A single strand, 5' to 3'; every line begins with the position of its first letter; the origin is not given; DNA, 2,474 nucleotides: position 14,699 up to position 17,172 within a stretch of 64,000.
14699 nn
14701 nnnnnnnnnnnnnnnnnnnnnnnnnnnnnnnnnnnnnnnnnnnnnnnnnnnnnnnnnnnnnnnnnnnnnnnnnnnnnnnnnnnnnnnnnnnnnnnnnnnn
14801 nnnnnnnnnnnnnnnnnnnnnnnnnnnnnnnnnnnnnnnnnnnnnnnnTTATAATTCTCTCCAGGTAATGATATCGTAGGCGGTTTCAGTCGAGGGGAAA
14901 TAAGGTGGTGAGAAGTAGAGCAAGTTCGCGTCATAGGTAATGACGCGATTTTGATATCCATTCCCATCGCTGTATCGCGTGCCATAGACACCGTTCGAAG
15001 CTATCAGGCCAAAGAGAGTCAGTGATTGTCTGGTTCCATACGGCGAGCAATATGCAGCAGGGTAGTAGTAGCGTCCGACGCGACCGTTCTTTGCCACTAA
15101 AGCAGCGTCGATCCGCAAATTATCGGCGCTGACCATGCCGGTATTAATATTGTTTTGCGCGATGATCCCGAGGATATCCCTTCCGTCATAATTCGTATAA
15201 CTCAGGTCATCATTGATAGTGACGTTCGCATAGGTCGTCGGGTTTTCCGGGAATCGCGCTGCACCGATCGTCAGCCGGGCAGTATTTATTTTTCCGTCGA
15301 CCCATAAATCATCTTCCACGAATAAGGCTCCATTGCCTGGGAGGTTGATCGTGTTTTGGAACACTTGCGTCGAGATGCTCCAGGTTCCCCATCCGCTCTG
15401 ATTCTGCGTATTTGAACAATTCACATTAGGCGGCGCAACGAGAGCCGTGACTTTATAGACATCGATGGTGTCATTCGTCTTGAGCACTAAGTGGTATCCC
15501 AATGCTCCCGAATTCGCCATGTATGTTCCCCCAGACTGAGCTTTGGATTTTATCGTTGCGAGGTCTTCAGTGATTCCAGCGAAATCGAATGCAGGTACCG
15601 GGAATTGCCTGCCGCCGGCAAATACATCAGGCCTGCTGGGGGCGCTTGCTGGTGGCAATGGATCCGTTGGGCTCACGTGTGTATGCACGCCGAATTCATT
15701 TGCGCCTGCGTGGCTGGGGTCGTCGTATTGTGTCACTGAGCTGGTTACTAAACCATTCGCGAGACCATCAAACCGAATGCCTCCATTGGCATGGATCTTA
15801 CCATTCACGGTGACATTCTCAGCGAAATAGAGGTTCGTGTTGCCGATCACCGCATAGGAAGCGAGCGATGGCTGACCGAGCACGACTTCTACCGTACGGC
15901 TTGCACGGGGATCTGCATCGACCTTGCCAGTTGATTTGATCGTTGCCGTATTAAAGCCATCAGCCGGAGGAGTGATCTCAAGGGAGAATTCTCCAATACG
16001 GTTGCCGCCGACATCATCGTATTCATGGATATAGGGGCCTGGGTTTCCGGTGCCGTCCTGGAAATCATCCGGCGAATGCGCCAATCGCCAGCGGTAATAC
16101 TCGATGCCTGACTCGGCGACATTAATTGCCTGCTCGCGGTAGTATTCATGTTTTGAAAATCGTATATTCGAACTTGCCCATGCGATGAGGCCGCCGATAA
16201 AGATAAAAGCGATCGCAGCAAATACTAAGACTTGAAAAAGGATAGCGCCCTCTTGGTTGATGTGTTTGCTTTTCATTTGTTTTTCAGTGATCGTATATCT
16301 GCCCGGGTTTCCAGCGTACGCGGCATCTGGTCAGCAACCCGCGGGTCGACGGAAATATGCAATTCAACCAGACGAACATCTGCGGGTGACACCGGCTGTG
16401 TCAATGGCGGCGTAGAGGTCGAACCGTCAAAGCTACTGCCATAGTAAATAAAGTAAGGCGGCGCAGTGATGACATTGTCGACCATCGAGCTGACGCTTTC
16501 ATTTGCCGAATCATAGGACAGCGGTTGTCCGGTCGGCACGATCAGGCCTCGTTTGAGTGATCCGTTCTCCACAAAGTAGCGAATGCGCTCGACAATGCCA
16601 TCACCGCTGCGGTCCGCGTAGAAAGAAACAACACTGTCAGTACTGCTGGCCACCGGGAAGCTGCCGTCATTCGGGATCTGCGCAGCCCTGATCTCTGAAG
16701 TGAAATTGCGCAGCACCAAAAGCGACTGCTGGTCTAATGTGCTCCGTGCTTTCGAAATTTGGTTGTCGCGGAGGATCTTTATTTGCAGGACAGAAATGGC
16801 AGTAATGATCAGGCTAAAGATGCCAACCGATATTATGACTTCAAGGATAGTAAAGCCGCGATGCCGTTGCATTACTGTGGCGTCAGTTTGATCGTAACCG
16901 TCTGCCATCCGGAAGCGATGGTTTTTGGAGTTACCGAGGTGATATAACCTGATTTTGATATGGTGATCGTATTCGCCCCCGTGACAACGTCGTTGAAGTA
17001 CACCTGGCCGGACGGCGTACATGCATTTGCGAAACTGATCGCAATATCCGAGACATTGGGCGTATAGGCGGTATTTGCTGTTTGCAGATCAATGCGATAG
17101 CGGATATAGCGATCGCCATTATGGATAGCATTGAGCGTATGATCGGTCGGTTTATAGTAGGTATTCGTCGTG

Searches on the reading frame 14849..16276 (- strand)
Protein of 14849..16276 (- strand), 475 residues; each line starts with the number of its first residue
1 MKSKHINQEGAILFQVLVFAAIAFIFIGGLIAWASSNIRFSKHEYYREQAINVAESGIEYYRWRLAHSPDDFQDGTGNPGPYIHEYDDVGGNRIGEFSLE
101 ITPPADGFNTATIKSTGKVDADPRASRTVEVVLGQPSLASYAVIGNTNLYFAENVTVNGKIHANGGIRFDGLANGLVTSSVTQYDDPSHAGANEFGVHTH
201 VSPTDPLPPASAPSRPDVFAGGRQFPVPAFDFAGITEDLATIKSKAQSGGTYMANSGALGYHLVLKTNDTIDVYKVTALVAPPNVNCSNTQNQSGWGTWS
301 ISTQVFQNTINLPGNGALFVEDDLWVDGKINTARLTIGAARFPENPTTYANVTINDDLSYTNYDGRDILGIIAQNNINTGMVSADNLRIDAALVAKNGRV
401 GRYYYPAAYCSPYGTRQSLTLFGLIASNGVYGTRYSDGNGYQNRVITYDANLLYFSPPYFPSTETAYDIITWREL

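Call 4: search_protein_families(library=pfam, proteins=[window:14849-16276:-], max_evalue=0.01)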
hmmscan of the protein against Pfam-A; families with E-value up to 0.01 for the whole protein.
window:14849-16276:- (475 aa): 0 families

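Call 5: search_protein_families(library=ncbifam, proteins=[window:14849-16276:-], max_evalue=0.01)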
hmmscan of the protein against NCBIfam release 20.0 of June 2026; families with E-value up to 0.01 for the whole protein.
window:14849-16276:- (475 aa): 0 families

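Call 35: search_protein_families(library=pfam, proteins=[window:14849-16276:-], max_evalue=10)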
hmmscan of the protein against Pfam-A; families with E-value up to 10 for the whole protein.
window:14849-16276:- (475 aa): 2 families
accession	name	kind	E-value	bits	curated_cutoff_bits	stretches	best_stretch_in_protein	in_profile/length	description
PF16241.10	DUF4900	-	0.021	15.6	29.4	1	129-180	27-87/89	Domain of unknown function (DUF4900)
PF04519.19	Bactofilin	-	0.11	13.1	27.9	1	151-180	3-32/98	Polymer-forming cytoskeletal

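Call 73: find_homologous_proteins(query=window:14849-16276:-, max_evalue=0.001)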
Query window:14849-16276:- (475 aa): 2714 proteins with E <= 0.001 among 8000 candidates; the best 120 are listed.
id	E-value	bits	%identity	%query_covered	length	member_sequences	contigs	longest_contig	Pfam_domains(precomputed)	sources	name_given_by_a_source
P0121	0.0e+0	1089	100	100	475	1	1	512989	-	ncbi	-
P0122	2.7e-269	912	82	100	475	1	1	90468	-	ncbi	-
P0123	8.5e-257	871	76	100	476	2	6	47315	-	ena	-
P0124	3.0e-244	829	73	100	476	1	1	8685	-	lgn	-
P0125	4.7e-244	829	74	100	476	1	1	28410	-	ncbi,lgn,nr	ncbi:MAG: hypothetical protein HY422_02855 [Candidatus Komeilibacteria bacterium]|nr:hypothetical pr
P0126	1.9e-188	645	57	99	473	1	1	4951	-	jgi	jgi:hypothetical protein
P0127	2.7e-186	638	58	100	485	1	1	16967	-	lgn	-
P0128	2.3e-180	619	57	99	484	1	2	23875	-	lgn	-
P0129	6.1e-180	617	57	100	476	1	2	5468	-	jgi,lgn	jgi:hypothetical protein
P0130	6.5e-180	617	56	100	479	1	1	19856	-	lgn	-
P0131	9.5e-180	617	57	100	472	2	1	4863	-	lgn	-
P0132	1.6e-179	616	57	100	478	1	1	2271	-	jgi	jgi:hypothetical protein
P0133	6.1e-179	614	57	99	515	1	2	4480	-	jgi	jgi:hypothetical protein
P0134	1.2e-178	613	58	99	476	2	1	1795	-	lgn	-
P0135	1.5e-178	613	56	98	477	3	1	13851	-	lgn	-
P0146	1.4e-176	606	56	98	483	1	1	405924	-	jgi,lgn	jgi:hypothetical protein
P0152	6.5e-176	604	56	100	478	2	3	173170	-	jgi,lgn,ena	-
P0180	4.1e-173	595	55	99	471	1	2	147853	-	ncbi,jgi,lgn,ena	-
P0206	5.9e-172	591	56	100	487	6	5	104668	-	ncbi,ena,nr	ncbi:MAG: hypothetical protein UV01_C0009G0060 [Parcubacteria group bacterium GW2011_GWA2_42_14]|nr:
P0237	4.1e-171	588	55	99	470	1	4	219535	-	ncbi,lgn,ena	-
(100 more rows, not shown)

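Call 74: find_encoding_contigs(protein=P0146, flank=10000, max_places=1)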
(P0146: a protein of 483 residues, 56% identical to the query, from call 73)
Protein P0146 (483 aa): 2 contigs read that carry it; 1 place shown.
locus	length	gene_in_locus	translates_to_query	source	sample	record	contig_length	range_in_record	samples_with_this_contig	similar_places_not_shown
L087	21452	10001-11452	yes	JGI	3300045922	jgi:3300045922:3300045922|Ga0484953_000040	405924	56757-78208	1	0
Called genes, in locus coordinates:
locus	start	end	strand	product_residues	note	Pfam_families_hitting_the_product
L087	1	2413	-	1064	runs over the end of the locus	PF13091:PLDc_2, PF04851:ResIII (faint), PF00176:SNF2-rel_dom, PF22590:Cas3-like_C_2 (faint), PF00271:Helicase_C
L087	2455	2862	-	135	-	-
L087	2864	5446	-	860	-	PF02861:Clp_N, PF13191:AAA_16 (weak), PF23569:NBD_SMAX1, PF00004:AAA, PF17871:AAA_lid_9, PF07724:AAA_2, PF07728:AAA_5, PF10431:ClpB_D2-small, +9 more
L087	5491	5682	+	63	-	-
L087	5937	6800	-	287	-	-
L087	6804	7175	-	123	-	-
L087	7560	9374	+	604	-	PF07963:N_methyl (weak), PF17802:SpaA (faint), PF13620:CarboxypepD_reg, PF13715:CarbopepD_reg_2 (faint)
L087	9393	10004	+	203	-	PF07963:N_methyl (weak)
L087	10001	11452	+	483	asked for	-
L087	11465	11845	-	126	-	-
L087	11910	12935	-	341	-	-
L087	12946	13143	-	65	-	PF12844:HTH_19, PF13560:HTH_31 (weak), PF13443:HTH_26, PF01381:HTH_3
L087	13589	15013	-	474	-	PF13088:BNR_2 (faint)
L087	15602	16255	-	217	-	PF00156:Pribosyltran (weak)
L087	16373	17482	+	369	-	PF11104:PilM_2, PF06723:MreB_Mbl (faint), PF14450:FtsA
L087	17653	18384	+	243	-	-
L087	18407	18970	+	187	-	PF04350:PilO (faint)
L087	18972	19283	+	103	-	-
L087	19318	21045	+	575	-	PF05157:MshEN, PF00437:T2SSE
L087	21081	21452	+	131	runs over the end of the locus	PF00072:Response_reg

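Call 75: find_encoding_contigs(protein=P0206, flank=10000, max_places=1)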
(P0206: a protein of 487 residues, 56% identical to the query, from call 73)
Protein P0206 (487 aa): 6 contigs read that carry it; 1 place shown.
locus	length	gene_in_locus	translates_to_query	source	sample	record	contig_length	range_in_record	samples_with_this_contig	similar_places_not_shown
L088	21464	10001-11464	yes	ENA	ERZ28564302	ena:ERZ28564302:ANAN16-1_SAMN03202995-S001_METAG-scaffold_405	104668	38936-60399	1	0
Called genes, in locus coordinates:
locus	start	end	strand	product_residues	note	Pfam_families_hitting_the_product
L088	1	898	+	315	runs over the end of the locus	PF01795:Methyltransf_5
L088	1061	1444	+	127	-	-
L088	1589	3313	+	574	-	PF03717:PBP_dimer, PF00905:Transpeptidase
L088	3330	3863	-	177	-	PF00782:DSPc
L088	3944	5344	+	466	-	PF08245:Mur_ligase_M, PF02875:Mur_ligase_C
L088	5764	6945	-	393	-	PF00723:Glyco_hydro_15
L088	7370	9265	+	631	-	PF13620:CarboxypepD_reg (weak), PF13715:CarbopepD_reg_2 (faint)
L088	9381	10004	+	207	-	-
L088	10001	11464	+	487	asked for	-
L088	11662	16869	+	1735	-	PF25833:Fn3_SaeA_3rd (faint), PF00041:fn3, PF16656:Pur_ac_phosph_N (weak), PF13205:Big_5 (weak), PF13620:CarboxypepD_reg (weak), PF01471:PG_binding_1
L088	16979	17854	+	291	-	-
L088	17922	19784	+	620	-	PF02743:dCache_1, PF17201:Cache_3-Cache_2 (weak), PF00672:HAMP, PF00512:HisKA, PF02518:HATPase_c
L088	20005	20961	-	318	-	PF00932:LTD (faint)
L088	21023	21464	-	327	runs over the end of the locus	PF00551:Formyl_trans_N, PF02911:Formyl_trans_C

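Call 76: find_encoding_contigs(protein=P0237, flank=10000, max_places=1)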
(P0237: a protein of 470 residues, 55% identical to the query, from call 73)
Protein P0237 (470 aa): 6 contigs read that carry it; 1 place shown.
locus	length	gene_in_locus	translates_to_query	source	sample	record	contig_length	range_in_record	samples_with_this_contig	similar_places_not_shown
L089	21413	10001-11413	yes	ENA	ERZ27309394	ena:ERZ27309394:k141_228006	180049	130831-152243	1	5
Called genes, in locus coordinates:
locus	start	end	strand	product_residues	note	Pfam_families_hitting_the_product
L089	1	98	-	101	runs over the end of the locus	-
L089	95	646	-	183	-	PF04350:PilO (weak)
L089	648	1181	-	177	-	PF05137:PilN (faint)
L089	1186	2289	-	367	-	PF11104:PilM_2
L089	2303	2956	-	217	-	PF09335:VTT_dom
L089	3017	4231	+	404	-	PF00482:T2SSF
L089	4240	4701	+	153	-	-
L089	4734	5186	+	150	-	-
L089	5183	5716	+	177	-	-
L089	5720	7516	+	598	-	-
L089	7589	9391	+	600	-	PF13620:CarboxypepD_reg, PF13715:CarbopepD_reg_2 (faint)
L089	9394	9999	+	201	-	-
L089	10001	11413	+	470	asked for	-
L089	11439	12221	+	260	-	PF00121:TIM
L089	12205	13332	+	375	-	PF00162:PGK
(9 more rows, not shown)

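Call 77: find_encoding_contigs(protein=P0180, flank=10000, max_places=1)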
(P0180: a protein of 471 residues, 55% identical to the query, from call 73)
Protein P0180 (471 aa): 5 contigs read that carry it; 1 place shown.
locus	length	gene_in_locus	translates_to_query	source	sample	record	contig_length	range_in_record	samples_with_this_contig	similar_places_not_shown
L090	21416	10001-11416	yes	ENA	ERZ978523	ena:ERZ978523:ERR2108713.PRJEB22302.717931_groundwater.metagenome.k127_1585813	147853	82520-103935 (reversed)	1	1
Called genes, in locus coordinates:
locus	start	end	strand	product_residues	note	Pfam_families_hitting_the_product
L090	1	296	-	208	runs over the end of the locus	PF02163:Peptidase_M50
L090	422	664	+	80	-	PF00830:Ribosomal_L28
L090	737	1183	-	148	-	-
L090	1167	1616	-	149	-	-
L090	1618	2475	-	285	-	PF00753:Lactamase_B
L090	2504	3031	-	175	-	PF00300:His_Phos_1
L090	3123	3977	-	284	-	PF00487:FA_desaturase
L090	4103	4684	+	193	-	PF02777:Sod_Fe_C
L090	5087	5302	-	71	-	-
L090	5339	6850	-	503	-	PF13567:DUF4131, PF03772:Competence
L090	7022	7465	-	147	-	PF00075:RNase_H, PF13456:RVT_3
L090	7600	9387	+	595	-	PF07963:N_methyl (faint), PF13620:CarboxypepD_reg, PF13715:CarbopepD_reg_2 (faint)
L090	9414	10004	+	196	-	-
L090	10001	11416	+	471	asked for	-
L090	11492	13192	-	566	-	PF01368:DHH, PF02272:DHHA1, PF17768:RecJ_OB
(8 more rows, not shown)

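Call 78: find_encoding_contigs(protein=P0152, flank=10000, max_places=1)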
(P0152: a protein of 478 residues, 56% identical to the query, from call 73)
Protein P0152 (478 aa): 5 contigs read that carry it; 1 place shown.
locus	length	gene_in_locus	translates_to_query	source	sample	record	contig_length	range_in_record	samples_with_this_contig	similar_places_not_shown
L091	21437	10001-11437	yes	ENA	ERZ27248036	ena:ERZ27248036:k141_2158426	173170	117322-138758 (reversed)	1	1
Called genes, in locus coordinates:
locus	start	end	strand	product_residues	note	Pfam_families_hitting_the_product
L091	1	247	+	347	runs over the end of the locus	PF03816:LytR_cpsA_psr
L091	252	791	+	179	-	PF01195:Pept_tRNA_hydro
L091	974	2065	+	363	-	PF02481:DNA_processg_A, PF17782:WHD_DprA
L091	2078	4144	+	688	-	PF01751:Toprim, PF01131:Topoisom_bac, PF01396:Zn_ribbon_Top1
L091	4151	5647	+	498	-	PF13328:HD_4, PF01966:HD (weak), PF04607:RelA_SpoT, PF02824:TGS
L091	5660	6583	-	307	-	PF02195:ParB_N, PF17762:HTH_ParB, PF23552:ParB_C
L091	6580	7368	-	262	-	PF00142:Fer4_NifH, PF01656:CbiA, PF02374:ArsA_ATPase (weak), PF06564:CBP_BcsQ (faint), PF09140:MipZ (faint), PF10609:ParA (weak), PF13614:AAA_31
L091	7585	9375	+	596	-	PF13620:CarboxypepD_reg (faint), PF13715:CarbopepD_reg_2 (faint), PF17802:SpaA (faint)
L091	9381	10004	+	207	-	-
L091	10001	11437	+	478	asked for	-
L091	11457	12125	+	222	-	PF00215:OMPdecase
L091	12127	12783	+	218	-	PF00215:OMPdecase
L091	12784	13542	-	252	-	PF01145:Band_7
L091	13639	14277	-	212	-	PF01300:Sua5_yciO_yrdC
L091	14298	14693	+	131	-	PF00072:Response_reg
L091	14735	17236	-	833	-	PF00133:tRNA-synt_1, PF01406:tRNA-synt_1e (faint), PF09334:tRNA-synt_1g, PF13603:tRNA-synt_1_2, PF00133:tRNA-synt_1, PF08264:Anticodon_1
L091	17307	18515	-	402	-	PF13401:AAA_22 (faint), PF13173:AAA_14, PF13635:DUF4143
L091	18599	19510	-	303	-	PF01026:TatD_DNase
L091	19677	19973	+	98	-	PF13597:NRDD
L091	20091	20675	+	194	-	PF00210:Ferritin, PF02915:Rubrerythrin, PF21349:RUBY_RBDX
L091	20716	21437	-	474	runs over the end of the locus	PF00133:tRNA-synt_1, PF01406:tRNA-synt_1e, PF09334:tRNA-synt_1g, PF00133:tRNA-synt_1, PF01406:tRNA-synt_1e (weak), PF19303:Anticodon_3, PF08264:Anticodon_1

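Call 80: list_cluster_members(proteins=[P0121, P0001])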
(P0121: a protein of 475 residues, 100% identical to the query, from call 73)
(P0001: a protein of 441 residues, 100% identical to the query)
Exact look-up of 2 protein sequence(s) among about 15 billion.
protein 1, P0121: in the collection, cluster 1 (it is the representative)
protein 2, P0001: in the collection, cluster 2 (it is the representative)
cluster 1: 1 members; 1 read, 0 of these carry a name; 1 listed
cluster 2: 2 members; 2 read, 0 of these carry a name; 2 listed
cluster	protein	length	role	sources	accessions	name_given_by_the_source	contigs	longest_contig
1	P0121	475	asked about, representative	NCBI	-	-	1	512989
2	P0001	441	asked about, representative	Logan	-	-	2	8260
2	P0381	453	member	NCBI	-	-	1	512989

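Call 81: find_encoding_contigs(protein=P0121, flank=1000, max_places=1)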
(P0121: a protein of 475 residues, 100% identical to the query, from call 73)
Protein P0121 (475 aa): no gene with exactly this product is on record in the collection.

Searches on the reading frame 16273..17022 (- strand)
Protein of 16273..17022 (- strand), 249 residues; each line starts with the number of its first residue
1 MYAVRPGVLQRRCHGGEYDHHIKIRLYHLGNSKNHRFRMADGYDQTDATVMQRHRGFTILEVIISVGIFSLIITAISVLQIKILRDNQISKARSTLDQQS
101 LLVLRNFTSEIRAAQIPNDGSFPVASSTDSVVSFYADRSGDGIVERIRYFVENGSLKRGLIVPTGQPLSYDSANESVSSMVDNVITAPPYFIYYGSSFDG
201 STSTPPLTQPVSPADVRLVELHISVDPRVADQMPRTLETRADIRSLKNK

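Call 4: search_protein_families(library=pfam, proteins=[window:16273-17022:-], max_evalue=0.01)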
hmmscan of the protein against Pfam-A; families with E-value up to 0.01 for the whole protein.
window:16273-17022:- (249 aa): 1 family
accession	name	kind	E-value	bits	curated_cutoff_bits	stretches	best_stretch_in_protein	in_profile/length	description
PF07963.17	N_methyl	-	7.6e-06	25.7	21.2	1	51-76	1-26/27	Prokaryotic N-terminal methylation motif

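Call 5: search_protein_families(library=ncbifam, proteins=[window:16273-17022:-], max_evalue=0.01)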
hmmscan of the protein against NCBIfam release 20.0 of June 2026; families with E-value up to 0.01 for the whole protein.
window:16273-17022:- (249 aa): 7 families
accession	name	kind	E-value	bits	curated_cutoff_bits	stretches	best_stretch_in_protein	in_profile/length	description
TIGR02532.1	IV_pilin_GFxxxE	domain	0.00052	19.7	16.3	1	55-76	2-23/24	prepilin-type N-terminal cleavage/methylation domain-containing protein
NF041002.1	pilin_ComGF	equivalog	0.0013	19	80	1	55-115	2-60/139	competence type IV pilus minor pilin ComGF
TIGR01711.1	gspJ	equivalog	0.0016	18.2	64.85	1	55-95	1-41/192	type II secretion system minor pseudopilin GspJ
NF047828.1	T3SSXpsI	equivalog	0.0019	18.2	150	0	55-113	2-62/132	type II secretion system protein XpsI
NF041013.1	T4P_ComGE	equivalog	0.0033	17.5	49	1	54-95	3-44/83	competence type IV pilus minor pilin ComGE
NF007848.0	PRK10557.1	equivalog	0.0033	16.8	120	1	50-105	6-61/192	prepilin peptidase-dependent protein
NF038304.1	EPS_HpsC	equivalog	0.0038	16.8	200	1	49-99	15-65/318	hormogonium polysaccharide secretion pseudopilin HpsC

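Call 35: search_protein_families(library=pfam, proteins=[window:16273-16872:-], max_evalue=10)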
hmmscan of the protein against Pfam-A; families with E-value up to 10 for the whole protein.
window:16273-16872:- (199 aa): 2 families
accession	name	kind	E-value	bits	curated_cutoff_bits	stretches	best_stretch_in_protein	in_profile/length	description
PF07963.17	N_methyl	-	5.5e-06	26.2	21.2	1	1-26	1-26/27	Prokaryotic N-terminal methylation motif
PF08987.15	DUF1892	-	0.19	12.4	27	1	65-103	68-106/109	Protein of unknown function (DUF1892)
